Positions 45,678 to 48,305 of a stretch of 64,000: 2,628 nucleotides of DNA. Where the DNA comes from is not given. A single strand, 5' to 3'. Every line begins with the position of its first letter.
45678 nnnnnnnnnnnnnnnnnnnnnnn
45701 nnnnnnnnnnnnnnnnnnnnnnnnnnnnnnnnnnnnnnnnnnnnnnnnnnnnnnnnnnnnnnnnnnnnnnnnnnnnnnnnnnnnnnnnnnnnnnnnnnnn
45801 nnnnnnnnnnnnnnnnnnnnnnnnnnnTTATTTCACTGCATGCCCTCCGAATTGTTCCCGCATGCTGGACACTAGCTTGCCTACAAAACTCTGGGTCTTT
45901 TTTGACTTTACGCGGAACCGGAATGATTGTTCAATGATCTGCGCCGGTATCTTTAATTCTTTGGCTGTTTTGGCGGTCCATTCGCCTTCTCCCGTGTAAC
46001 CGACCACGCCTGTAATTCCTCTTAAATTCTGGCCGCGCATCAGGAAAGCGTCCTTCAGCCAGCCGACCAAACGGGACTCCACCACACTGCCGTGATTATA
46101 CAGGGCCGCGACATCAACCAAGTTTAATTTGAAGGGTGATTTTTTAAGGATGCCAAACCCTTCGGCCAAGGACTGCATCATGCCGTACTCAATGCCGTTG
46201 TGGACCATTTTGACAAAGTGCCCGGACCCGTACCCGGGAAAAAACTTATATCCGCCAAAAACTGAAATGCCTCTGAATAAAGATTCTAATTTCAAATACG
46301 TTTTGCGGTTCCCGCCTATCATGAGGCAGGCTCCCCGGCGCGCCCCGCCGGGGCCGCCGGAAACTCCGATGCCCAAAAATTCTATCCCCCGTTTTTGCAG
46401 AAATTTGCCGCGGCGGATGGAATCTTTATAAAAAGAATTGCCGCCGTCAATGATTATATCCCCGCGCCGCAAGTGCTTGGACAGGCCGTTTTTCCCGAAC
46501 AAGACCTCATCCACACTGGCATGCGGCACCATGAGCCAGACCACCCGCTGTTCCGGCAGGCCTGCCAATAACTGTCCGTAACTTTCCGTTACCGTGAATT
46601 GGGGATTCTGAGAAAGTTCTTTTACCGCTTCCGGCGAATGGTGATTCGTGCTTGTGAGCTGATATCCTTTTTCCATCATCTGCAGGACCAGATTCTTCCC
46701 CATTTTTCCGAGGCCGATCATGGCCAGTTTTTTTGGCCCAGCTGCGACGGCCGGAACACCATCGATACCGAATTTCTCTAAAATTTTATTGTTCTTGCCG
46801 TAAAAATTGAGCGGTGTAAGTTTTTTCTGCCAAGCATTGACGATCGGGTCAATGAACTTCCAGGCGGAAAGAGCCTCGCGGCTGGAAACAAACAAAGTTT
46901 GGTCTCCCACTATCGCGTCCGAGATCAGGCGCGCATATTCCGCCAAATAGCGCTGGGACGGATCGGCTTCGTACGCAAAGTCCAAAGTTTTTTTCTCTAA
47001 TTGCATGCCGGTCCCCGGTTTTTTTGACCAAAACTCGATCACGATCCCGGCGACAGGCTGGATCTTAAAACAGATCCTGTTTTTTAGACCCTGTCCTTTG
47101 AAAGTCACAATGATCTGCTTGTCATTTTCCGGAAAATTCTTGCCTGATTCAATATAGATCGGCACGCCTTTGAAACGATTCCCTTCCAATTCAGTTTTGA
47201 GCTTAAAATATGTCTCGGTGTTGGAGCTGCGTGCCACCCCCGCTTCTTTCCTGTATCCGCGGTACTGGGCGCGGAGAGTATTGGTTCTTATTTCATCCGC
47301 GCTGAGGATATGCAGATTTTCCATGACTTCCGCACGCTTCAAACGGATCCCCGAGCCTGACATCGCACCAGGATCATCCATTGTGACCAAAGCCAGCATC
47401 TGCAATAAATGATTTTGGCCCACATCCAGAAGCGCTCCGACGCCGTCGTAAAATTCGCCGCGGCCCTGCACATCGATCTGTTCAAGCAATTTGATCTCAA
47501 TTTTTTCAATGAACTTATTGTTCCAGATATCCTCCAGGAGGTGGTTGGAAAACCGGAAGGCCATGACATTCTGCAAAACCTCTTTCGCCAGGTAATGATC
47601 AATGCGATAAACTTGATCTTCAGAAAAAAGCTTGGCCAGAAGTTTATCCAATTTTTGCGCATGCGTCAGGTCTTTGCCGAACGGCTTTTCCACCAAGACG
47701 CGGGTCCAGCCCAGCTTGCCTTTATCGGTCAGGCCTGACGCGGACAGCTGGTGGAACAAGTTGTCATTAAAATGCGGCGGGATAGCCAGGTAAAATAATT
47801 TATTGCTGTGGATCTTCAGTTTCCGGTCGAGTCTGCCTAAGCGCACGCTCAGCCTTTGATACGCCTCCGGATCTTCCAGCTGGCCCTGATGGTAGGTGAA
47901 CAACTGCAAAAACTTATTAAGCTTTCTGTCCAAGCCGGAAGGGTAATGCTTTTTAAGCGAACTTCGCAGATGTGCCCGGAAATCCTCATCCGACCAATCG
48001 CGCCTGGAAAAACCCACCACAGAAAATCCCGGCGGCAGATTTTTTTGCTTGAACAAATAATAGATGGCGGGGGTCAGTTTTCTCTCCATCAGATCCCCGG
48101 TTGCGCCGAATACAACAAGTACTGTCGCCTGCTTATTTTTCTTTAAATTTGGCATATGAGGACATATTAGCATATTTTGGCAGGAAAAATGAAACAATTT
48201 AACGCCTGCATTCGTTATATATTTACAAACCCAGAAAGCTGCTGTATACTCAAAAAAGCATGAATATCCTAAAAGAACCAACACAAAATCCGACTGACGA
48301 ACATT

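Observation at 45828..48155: Single-polypeptide fusion of G6P dehydrogenase and 6-phosphogluconate dehydrogenase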

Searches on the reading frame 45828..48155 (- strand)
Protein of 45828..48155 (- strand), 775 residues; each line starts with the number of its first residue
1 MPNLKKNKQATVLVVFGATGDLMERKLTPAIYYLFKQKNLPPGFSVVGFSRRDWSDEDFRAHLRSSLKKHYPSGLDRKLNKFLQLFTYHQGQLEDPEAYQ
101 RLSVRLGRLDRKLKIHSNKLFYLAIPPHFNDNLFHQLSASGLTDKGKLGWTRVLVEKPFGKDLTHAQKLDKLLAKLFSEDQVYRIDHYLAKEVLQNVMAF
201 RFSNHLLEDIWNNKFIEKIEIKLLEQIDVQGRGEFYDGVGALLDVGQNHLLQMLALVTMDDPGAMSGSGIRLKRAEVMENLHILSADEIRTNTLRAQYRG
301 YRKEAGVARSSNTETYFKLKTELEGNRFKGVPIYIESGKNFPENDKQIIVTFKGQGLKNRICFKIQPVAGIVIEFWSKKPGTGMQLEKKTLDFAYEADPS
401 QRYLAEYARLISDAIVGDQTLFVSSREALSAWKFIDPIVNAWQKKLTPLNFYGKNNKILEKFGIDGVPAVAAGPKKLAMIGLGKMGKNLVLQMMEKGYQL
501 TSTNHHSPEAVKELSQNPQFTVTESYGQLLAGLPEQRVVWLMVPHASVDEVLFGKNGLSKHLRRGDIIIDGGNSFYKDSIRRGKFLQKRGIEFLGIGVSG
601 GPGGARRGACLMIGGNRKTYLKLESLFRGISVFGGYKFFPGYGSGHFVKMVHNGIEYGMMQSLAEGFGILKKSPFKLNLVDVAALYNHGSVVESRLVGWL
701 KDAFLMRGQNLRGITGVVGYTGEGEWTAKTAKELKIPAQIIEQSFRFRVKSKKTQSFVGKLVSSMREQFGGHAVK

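Call 3: search_protein_families(library=pfam, proteins=[window:45828-48155:-], max_evalue=0.01)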
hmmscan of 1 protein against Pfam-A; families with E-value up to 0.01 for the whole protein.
window:45828-48155:- (775 aa): 6 families
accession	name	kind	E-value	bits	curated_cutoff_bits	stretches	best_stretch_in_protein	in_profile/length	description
PF02781.21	G6PD_C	-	5.8e-73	246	27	1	198-452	1-274/296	Glucose-6-phosphate dehydrogenase, C-terminal domain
PF00479.28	G6PD_N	-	3.5e-57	194.4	22.1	1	14-196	1-183/183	Glucose-6-phosphate dehydrogenase, NAD binding domain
PF03446.21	NAD_binding_2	-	1.6e-37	129.4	21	1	476-630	1-152/161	NAD binding domain of 6-phosphogluconate dehydrogenase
PF00393.24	6PGD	-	2.9e-18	66.7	27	1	645-755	1-117/290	6-phosphogluconate dehydrogenase, C-terminal domain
PF03807.23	F420_oxidored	-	1.1e-06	29.6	21.6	1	476-570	1-90/94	NADP oxidoreductase coenzyme F420-dependent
PF01408.29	GFO_IDH_MocA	-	8.1e-05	23.7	24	0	476-545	2-72/120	Oxidoreductase family, NAD-binding Rossmann fold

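Call 4: search_protein_families(library=ncbifam, proteins=[window:45828-48155:-], max_evalue=0.01)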
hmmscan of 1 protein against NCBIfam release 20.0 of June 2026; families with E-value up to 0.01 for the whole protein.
window:45828-48155:- (775 aa): 13 families
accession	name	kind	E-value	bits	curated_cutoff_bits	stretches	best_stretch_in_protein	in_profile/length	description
TIGR00871.1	zwf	equivalog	3e-135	451.7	400.6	1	10-452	2-462/486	glucose-6-phosphate dehydrogenase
NF009492.0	PRK12853.1-3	equivalog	1e-95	321.5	428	1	6-453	5-451/472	glucose-6-phosphate dehydrogenase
NF007161.0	PRK09599.1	subfamily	3.1e-93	312.3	271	1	476-775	2-299/302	NADP-dependent phosphogluconate dehydrogenase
TIGR00872.1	gnd_rel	equivalog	2e-92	309.6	297.2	1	476-775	2-296/299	phosphogluconate dehydrogenase (NAD(+)-dependent, decarboxylating)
NF004331.0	PRK05722.2-1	equivalog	5.7e-65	220.2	622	1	13-456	6-413/425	glucose-6-phosphate dehydrogenase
NF006765.0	PRK09287.1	equivalog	1.6e-56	192.2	413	1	476-755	5-295/476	NADP-dependent phosphogluconate dehydrogenase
TIGR00873.1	gnd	equivalog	7.9e-54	183.2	426.7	1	477-753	2-288/467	decarboxylating NADP(+)-dependent phosphogluconate dehydrogenase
TIGR01505.1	tartro_sem_red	equivalog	7.8e-19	68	340.75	1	476-707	1-224/291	2-hydroxy-3-oxopropionate reductase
NF008592.0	PRK11559.1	equivalog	2.6e-16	59.8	397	1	475-631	3-156/296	2-hydroxy-3-oxopropionate reductase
NF011633.0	PRK15059.1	equivalog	2.7e-13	49.8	451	1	476-628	2-150/292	2-hydroxy-3-oxopropionate reductase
NF043037.1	ThreonDh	equivalog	5.4e-13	49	350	1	476-653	4-177/297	L-threonate dehydrogenase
TIGR01692.1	HIBADH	equivalog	1.5e-10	40.9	291.6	1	480-671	2-188/288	3-hydroxyisobutyrate dehydrogenase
NF012005.0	PRK15461.1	equivalog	2.4e-08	33.5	348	1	476-616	3-139/298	sulfolactaldehyde 3-reductase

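Call 5: search_solved_structures(query=window:45828-48155:-, max_evalue=0.001, show_alignments=0)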
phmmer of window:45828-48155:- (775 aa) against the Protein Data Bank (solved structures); distinct sequences matched with E-value up to 0.001: 84 (the best 60 are shown).
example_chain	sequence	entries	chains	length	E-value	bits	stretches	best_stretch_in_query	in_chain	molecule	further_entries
9emm_A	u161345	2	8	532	9.2e-100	338.1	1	8-450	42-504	Glucose-6-phosphate 1-dehydrogenase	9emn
7e6h_A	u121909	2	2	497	2e-73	251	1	9-442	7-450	Glucose-6-phosphate 1-dehydrogenase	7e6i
1qki_A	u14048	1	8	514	5.2e-71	243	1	11-449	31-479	GLUCOSE-6-PHOSPHATE 1-DEHYDROGENASE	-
6e07_L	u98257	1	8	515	5.3e-71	243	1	11-449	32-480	Glucose-6-phosphate 1-dehydrogenase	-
6jyu_A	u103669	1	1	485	5.9e-71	242.8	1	12-449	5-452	Glucose-6-phosphate 1-dehydrogenase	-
7sei_A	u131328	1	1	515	2.6e-70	240.7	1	11-449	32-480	Glucose-6-phosphate 1-dehydrogenase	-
7zve_G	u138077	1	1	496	3.2e-70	240.4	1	11-449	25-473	Glucose-6-phosphate 1-dehydrogenase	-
7zve_C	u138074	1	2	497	3.2e-70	240.4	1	11-449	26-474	Glucose-6-phosphate 1-dehydrogenase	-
7zve_B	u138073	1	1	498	3.2e-70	240.4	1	11-449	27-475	Glucose-6-phosphate 1-dehydrogenase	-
7zve_D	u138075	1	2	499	3.2e-70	240.4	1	11-449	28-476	Glucose-6-phosphate 1-dehydrogenase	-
7zve_E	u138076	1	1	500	3.2e-70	240.4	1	11-449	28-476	Glucose-6-phosphate 1-dehydrogenase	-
7zve_A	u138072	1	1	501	3.3e-70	240.4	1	11-449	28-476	Glucose-6-phosphate 1-dehydrogenase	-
2bh9_A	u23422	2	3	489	3.4e-70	240.3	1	11-449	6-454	GLUCOSE-6-PHOSPHATE 1-DEHYDROGENASE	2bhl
6va0_A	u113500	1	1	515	3.5e-70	240.3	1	11-449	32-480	Glucose-6-phosphate 1-dehydrogenase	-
7zvd_N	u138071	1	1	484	3.5e-70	240.3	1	11-449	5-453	Glucose-6-phosphate 1-dehydrogenase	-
8ihe_A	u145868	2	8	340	2.3e-54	187.9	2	476-673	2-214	Probable 6-phosphogluconate dehydrogenase,decarboxylating Gnd2 | 6-phosphogluconate dehydrogenase, NAD(+)-dependent, decarboxylating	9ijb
8em2_A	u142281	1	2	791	4e-42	147.5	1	13-356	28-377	GDH/6PGL endoplasmic bifunctional protein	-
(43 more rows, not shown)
